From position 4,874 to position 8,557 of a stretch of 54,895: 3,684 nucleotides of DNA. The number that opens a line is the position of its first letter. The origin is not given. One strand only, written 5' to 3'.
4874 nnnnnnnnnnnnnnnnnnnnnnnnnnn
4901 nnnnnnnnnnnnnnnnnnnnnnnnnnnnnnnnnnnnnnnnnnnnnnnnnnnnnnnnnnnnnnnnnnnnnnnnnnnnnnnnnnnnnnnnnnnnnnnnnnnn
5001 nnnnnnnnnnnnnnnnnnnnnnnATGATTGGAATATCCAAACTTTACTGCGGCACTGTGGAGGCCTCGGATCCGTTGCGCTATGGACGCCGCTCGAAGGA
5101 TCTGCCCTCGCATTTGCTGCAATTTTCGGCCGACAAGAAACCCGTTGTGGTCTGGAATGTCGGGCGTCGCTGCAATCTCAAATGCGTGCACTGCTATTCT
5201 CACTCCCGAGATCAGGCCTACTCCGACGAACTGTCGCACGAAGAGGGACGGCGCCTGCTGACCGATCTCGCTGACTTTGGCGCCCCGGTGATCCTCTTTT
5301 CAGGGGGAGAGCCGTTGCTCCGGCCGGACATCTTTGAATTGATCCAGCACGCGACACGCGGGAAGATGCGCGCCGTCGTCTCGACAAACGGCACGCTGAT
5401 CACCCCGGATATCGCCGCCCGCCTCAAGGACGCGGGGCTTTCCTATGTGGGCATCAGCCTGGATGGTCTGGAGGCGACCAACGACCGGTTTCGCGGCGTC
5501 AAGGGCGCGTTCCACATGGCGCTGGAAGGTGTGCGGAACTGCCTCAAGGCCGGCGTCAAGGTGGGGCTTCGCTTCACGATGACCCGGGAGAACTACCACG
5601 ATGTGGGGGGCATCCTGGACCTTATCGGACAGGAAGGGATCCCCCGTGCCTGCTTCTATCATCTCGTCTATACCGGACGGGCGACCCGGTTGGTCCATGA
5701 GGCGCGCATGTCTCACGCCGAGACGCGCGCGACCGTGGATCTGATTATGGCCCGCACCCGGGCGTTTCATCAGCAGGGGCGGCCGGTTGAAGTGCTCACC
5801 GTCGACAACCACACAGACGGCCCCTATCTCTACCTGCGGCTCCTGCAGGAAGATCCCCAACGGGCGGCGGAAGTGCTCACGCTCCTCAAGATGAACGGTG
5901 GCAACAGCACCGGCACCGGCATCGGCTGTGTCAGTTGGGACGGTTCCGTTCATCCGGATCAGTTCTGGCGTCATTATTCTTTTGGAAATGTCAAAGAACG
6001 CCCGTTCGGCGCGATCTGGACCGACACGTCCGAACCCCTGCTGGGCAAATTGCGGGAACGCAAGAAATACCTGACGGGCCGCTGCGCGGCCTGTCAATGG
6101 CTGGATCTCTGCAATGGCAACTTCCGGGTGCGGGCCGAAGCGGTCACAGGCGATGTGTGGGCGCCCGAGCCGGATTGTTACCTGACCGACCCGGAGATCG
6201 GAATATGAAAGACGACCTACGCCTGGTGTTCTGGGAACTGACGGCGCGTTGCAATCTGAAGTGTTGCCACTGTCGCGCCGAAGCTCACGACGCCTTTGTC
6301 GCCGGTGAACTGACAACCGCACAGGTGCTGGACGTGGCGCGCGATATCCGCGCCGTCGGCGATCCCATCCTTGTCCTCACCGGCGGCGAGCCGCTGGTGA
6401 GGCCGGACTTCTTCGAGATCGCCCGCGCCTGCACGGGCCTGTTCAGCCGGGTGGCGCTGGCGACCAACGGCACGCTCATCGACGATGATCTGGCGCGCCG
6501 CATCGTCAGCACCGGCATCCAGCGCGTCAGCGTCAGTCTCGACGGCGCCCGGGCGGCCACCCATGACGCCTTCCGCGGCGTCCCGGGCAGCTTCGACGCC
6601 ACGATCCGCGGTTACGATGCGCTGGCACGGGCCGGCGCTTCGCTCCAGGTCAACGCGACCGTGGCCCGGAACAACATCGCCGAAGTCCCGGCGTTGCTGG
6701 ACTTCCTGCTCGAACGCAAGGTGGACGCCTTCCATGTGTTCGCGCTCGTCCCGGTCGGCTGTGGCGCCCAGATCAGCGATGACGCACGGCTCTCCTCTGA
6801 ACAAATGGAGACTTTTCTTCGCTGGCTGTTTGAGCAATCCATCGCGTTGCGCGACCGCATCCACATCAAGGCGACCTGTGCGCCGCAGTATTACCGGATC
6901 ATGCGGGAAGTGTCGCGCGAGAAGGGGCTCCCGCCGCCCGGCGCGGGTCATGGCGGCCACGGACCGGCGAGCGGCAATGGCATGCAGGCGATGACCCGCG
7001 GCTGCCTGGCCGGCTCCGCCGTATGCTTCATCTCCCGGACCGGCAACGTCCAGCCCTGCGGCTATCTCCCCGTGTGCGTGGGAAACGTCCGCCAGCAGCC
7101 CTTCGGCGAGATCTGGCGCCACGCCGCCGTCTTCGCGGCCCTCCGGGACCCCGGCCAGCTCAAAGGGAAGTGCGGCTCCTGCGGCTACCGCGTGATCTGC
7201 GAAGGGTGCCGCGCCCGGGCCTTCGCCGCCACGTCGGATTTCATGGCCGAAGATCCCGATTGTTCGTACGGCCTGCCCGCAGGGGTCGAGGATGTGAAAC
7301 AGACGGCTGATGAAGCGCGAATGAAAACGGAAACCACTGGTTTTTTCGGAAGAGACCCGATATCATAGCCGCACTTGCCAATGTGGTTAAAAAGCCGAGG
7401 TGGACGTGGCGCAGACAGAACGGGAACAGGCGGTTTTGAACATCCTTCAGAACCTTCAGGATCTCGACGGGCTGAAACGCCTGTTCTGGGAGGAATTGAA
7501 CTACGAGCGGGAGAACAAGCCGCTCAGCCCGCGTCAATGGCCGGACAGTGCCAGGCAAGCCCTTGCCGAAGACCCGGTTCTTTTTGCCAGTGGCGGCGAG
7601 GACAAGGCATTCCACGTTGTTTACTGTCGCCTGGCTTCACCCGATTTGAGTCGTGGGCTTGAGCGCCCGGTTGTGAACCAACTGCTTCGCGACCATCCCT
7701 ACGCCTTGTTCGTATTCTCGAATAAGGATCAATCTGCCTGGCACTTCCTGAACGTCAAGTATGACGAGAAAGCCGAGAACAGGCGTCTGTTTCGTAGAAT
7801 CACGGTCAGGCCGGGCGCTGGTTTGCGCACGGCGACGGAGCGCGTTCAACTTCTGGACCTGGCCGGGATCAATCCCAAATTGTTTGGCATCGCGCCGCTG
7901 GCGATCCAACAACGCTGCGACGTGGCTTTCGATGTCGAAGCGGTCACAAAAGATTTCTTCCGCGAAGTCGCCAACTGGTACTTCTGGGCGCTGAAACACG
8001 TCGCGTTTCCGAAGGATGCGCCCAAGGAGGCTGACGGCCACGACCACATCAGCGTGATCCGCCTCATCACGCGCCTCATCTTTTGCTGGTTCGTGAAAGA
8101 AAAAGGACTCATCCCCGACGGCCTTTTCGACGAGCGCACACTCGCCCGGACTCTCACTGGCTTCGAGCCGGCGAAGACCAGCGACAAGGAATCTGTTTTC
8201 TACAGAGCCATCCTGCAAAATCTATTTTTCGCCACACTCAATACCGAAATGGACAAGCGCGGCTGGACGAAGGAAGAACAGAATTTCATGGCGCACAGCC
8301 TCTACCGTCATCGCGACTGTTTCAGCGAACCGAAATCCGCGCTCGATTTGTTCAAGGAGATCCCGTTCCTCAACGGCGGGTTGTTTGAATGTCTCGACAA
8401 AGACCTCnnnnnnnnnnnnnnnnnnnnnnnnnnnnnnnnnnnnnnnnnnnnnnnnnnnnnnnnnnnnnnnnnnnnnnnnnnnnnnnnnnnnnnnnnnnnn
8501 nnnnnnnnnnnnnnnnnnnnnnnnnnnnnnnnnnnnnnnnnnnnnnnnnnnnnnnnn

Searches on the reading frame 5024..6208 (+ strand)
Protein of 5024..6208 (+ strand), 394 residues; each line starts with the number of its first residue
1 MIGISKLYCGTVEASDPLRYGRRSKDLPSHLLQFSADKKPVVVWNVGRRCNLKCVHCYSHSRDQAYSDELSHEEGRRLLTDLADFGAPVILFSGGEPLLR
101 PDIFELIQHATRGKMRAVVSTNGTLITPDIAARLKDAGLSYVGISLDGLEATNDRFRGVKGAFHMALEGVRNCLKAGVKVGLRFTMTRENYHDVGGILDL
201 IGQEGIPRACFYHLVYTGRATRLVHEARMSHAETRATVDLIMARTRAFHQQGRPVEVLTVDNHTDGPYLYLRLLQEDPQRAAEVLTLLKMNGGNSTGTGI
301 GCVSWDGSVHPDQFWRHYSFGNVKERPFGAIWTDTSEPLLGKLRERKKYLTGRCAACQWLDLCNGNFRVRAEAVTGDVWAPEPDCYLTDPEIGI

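Call 12: search_protein_families(library=pfam, proteins=[window:5024-6208:+], max_evalue=0.001)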
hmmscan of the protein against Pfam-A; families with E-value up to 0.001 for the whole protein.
window:5024-6208:+ (394 aa): 3 families
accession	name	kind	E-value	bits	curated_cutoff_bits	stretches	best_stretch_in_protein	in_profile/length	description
PF04055.27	Radical_SAM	-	1.3e-30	107.2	29.5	1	45-201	2-166/166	Radical SAM superfamily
PF13353.11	Fer4_12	-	4.4e-07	30.7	22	1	48-148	13-115/137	4Fe-4S single cluster domain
PF13186.11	SPASM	-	2.1e-06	28.3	21.5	1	303-358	10-67/67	Iron-sulfur cluster-binding domain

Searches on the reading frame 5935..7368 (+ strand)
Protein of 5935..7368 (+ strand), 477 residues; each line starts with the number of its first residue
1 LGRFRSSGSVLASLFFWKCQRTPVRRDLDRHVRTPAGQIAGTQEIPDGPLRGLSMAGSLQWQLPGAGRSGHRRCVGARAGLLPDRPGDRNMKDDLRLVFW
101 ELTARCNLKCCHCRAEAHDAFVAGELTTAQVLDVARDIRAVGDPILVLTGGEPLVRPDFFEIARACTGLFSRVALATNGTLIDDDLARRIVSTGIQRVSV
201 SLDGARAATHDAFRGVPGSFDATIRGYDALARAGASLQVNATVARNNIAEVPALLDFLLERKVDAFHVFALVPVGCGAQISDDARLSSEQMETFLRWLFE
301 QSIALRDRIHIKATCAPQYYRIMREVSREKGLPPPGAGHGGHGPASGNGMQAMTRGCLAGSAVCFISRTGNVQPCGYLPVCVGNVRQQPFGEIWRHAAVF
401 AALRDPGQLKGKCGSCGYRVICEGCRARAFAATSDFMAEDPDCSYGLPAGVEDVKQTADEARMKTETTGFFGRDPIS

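Call 12: search_protein_families(library=pfam, proteins=[window:5935-7368:+], max_evalue=0.001)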
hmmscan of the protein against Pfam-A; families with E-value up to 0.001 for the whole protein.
window:5935-7368:+ (477 aa): 3 families
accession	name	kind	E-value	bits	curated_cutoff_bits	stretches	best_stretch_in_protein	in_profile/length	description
PF04055.27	Radical_SAM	-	2.3e-22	80.3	29.5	1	101-258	2-166/166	Radical SAM superfamily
PF13186.11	SPASM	-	2.5e-07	31.3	21.5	1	357-416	1-66/67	Iron-sulfur cluster-binding domain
PF13353.11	Fer4_12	-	3.2e-05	24.7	22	1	96-204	7-115/137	4Fe-4S single cluster domain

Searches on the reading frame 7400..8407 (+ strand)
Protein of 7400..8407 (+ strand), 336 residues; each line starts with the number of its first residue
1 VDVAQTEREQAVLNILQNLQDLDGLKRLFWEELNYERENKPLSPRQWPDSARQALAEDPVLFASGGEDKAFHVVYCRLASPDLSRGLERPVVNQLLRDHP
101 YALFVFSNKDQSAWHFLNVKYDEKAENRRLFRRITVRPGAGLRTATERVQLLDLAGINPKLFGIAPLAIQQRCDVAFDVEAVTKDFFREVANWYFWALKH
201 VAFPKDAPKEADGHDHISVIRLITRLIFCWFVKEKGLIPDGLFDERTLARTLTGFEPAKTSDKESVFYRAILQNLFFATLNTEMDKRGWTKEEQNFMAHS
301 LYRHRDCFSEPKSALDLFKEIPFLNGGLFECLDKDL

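Call 59: find_homologous_proteins(query=window:7400-8407:+, max_evalue=0.00001)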
Query window:7400-8407:+ (336 aa): 1393 proteins with E <= 0.00001 among 4756 candidates; the best 120 are listed.
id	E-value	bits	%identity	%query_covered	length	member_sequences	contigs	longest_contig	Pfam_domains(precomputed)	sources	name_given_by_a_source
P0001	1.5e-188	644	82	99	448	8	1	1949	-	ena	-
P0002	6.0e-188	642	83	99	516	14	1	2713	-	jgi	jgi:hypothetical protein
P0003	1.8e-187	641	85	99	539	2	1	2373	-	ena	-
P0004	5.0e-182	623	80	99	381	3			-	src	-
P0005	3.3e-181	620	80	99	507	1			-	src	-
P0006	3.3e-180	617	80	99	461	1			-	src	-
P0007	2.8e-179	614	79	99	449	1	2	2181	-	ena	-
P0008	4.5e-177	606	77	99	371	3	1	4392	-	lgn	-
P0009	7.0e-176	603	78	99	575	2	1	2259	-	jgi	jgi:hypothetical protein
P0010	2.0e-172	591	77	99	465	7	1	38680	-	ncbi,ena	-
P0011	1.1e-171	589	76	99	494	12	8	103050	-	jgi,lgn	-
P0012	6.7e-170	583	75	99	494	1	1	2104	-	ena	-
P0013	9.9e-170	582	78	99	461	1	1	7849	-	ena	-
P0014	1.5e-165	569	75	99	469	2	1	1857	-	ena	-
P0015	8.9e-165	566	75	97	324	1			-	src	-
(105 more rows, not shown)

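Call 67: predict_structure(alignment_id=A4)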
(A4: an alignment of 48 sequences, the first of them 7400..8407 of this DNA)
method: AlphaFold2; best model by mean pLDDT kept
length: 336 residues; sequences in the alignment: 48
mean_pLDDT: 78.4   pTM: 0.67
mean pLDDT of the five models: 78.4, 76.4, 75.8, 75.8, 70.1
residues with pLDDT >= 90: 136; 70-90: 104; 50-70: 63; < 50: 33
segments of 3 or more residues with pLDDT < 50: 257-261, 279-299, 333-336
pLDDT, mean of each block of 10 residues (from residue 1): 78 94 95 95 93 96 95 97 89 93 97 94 67 87 88 88 88 88 81 88 74 82 78 72 72 55 56 57 38 46 64 68 56 47
secondary structure, 60 per line:
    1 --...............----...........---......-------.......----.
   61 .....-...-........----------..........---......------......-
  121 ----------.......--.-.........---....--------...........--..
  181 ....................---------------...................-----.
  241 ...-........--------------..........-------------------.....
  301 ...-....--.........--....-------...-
elements in order: H3-17 H22-32 E36-41 H49-54 E60-65 E71-78 H89-98 E102-107 E114-119 E131-137 H142-150 H154-157 H166-176 H179-200 H216-234 H240-243 H245-251 H267-276 H296-303 H311-319 H322-325

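Call 71: fold_search(model_id=the predicted structure, library=pdb)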
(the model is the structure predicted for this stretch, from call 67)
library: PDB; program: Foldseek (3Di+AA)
matches with E <= 10: 554; with E <= 0.001: 0
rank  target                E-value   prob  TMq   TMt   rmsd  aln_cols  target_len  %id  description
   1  8amz_U                2.8e-02  0.30  0.13  0.15  18.6       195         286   12  Spinach 19S proteasome (released 2022-08-24)
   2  6p80                  4.9e-02  0.12  0.12  0.13  16.5       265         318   10  Structure of E. coli MS115-1 CdnC + ATP (released 2019-12-25)
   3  9qo0_F                7.4e-02  0.33  0.15  0.17  16.5       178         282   13  Pre-activated 9-subunit COP9 signalosome and neddylated SCF (Skp1-Skp2-Cks1) complex structure (released 2026-02-18)
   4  5l4k_U                8.7e-02  0.18  0.15  0.17  18.6       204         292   13  The human 26S proteasome lid (released 2016-09-07)
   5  4wsn_F                9.2e-02  0.28  0.15  0.17  16.6       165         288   14  Crystal structure of the COP9 signalosome, a P1 crystal form (released 2015-12-23)
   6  8hp0_A                9.8e-02  0.20  0.13  0.14  15.4       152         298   12  Crystal structure of meso-diaminopimelate dehydrogenase from Prevotella timonensis (released 2023-12-13)
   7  7fiv_B                9.8e-02  0.10  0.12  0.07  13.6       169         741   11  Crystal structure of the complex formed by Wolbachia cytoplasmic incompatibility factors CidA and CidBND1-ND2 from wPi (released 2022-04-06)
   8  3bt7_A                1.5e-01  0.30  0.14  0.13  11.7       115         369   13  Structure of E. coli 5-Methyluridine Methyltransferase TrmA in complex with 19 nucleotide T-arm analogue (released 2008-04-29)
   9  3wb9_A                1.8e-01  0.13  0.13  0.14  15.2       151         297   10  Crystal Structures of meso-diaminopimelate dehydrogenase from Symbiobacterium thermophilum (released 2014-03-26)
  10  1k20_A                1.9e-01  0.33  0.18  0.19   9.0       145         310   12  Inorganic Pyrophosphatase (family II) from Streptococcus gordonii at 1.5 A resolution (released 2001-10-31)
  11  2eb0_A                1.9e-01  0.30  0.16  0.17   7.8       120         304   10  Crystal structure of Methanococcus jannaschii putative family II inorganic pyrophosphatase (released 2007-08-07)
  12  9ksn_A                2.2e-01  0.14  0.14  0.16  15.2       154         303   11  Crystal structure of meso-diaminopimelate dehydrogenase from Bacillus thermozeamaize mutant M9 complexed with NADP+ (released 2025-05-21)
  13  9qo4_F                2.3e-01  0.18  0.14  0.16  15.9       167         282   13  Dissociation-state-3 of 9-subunit CSN and SCF (SKP1-SKP2-CKS1) complex (released 2026-02-04)
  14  9qcc_Q                2.4e-01  0.28  0.19  0.17  12.7       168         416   10  Activated XauSPARDA filament assembly with bound dsDNA substrate (released 2025-12-17)
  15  9qcc_M                2.4e-01  0.25  0.20  0.17  13.2       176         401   11  Activated XauSPARDA filament assembly with bound dsDNA substrate (released 2025-12-17)
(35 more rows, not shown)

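Call 77: find_related_loci(query=window:7400-8407:+, collection=genome_contigs, flank=10000)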
Query window:7400-8407:+ (336 aa) in genome_contigs; peptide patterns used: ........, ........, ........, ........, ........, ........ (x = any residue, [..] = any of these).
175 stretches matched a pattern; 127 encode a relative of the query (tblastn E <= 1e-3); the best 80 are kept; 80 distinct loci.
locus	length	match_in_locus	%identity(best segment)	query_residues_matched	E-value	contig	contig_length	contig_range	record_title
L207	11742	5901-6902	89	3-336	0e+0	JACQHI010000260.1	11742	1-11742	MAG: Lentisphaerae bacterium isolate NC_groundwater_1095_Ag_S2p5_61_52 S_2p5_S6_coassembly_k141_2920463, whole genome sh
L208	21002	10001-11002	88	3-336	0e+0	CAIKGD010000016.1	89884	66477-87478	MAG: uncultured Verrucomicrobia bacterium isolate I2_bin-230 genome assembly, contig: bin-230:16/88, whole genome shotgu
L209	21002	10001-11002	87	3-336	0e+0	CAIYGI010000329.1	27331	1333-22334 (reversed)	uncultured bacterium isolate MJ-time_bin-3222 genome assembly, contig: bin-3222:329/347, whole genome shotgun sequence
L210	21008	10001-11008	83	3-336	0e+0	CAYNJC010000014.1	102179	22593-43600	MAG TPA_asm: uncultured bacterium isolate SRP178699_co1_609 genome assembly, contig: NODE_118_length_102179_cov_12.86133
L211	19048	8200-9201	83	3-336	0e+0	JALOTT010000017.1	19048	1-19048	MAG: Verrucomicrobia bacterium isolate Prado240 scaffold_3398, whole genome shotgun sequence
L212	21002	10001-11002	79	3-336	0e+0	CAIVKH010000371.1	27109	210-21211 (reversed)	uncultured bacterium isolate AM-2014_bin-1020 genome assembly, contig: bin-1020:371/383, whole genome shotgun sequence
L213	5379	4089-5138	76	3-336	0e+0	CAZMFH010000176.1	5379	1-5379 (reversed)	MAG TPA_asm: uncultured Verrucomicrobiota bacterium isolate SRP263991_co7_842 genome assembly, contig: NODE_35001_length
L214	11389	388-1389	76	3-336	5e-176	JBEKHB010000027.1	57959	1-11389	MAG: Syntrophorhabdales bacterium isolate SPRUCE 267 SPRUCE_267_27, whole genome shotgun sequence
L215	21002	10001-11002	75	3-336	3e-174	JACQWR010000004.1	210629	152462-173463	MAG: Deltaproteobacteria bacterium isolate NC_groundwater_1494_Pr4_B-0.1um_54_14 SR1-18-B1_scaffold_28130, whole genome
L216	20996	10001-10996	75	3-334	5e-174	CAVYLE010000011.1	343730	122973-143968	MAG: uncultured Verrucomicrobiae bacterium isolate MFD01476.bin.1.197 genome assembly, contig: contig_35818, whole genom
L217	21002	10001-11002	75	3-336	1e-173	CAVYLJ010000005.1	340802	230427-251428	MAG: uncultured delta proteobacterium isolate MFD01299.bin.2.76 genome assembly, contig: contig_18030, whole genome shot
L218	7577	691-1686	76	3-334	4e-174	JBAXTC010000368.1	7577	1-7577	MAG: Verrucomicrobiota bacterium isolate ELA625 MAG625_368, whole genome shotgun sequence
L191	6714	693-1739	72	2-334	2e-174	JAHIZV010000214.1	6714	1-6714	MAG: Verrucomicrobia bacterium isolate Modern_marine.mb.194 Modern_marine.mb.194_k141_2197749, whole genome shotgun sequ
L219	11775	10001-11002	75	3-336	4e-173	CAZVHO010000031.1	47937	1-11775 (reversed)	MAG TPA_asm: uncultured Thermodesulfobacteriota bacterium isolate binchicken_co266_158 genome assembly, contig: NODE_143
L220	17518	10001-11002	75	3-336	5e-172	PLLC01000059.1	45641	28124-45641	MAG: Syntrophaceae bacterium isolate fen_1170 73.20120800_E3X.7_contig_895, whole genome shotgun sequence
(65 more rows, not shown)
